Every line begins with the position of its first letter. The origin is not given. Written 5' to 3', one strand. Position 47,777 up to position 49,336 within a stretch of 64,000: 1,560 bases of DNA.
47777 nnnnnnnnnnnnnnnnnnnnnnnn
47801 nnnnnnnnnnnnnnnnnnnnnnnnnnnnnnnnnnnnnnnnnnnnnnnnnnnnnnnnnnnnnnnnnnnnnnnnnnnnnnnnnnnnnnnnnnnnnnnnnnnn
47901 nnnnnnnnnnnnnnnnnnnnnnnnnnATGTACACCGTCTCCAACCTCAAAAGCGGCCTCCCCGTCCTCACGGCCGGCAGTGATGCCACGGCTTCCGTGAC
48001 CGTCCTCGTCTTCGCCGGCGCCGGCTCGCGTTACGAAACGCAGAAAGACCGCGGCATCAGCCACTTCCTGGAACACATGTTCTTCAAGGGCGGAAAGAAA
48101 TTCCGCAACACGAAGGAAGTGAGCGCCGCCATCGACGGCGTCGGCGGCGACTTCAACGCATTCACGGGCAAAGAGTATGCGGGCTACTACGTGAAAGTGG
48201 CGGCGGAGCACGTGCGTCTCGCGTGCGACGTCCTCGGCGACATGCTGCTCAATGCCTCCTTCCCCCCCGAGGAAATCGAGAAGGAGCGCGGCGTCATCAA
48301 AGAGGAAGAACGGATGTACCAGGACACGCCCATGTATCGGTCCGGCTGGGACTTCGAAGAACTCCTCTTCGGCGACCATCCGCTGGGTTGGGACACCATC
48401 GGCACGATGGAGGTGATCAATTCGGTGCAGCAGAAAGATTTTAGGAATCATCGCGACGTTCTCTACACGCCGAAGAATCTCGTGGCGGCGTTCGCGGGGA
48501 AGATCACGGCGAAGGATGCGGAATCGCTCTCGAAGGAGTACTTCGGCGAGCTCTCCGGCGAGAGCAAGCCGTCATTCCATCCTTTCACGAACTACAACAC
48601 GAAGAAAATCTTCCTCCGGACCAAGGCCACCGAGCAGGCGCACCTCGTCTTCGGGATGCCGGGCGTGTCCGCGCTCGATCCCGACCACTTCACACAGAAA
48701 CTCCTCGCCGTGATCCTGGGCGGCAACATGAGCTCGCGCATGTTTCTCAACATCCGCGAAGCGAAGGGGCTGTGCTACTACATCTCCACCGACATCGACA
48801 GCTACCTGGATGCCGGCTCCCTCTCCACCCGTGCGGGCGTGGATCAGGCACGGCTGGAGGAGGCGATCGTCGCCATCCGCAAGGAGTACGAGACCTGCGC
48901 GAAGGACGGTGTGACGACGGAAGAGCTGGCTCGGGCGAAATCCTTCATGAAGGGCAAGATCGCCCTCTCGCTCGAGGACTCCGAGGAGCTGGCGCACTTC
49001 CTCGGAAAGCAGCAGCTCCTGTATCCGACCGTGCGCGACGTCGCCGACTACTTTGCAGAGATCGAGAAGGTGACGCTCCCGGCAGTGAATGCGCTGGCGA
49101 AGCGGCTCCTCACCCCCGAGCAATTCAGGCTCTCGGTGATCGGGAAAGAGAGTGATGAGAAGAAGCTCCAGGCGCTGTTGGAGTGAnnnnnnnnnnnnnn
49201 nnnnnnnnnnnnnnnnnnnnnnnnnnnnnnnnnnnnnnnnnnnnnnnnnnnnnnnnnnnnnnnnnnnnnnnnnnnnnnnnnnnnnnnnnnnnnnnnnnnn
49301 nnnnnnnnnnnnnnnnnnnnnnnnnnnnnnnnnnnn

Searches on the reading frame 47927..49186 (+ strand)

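Call 71: search_protein_families(library=pfam, proteins=[window:47927-49186:+], max_evalue=0.0001)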
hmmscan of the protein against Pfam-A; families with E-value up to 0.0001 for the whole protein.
window:47927-49186:+ (419 aa): 2 families
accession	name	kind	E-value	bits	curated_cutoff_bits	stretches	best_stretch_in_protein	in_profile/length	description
PF05193.26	Peptidase_M16_C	-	8.7e-40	136.9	23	1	167-339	2-179/181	Peptidase M16 inactive domain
PF00675.25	Peptidase_M16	-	1.7e-29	103.1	22.3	1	14-135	3-123/149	Insulinase (Peptidase family M16)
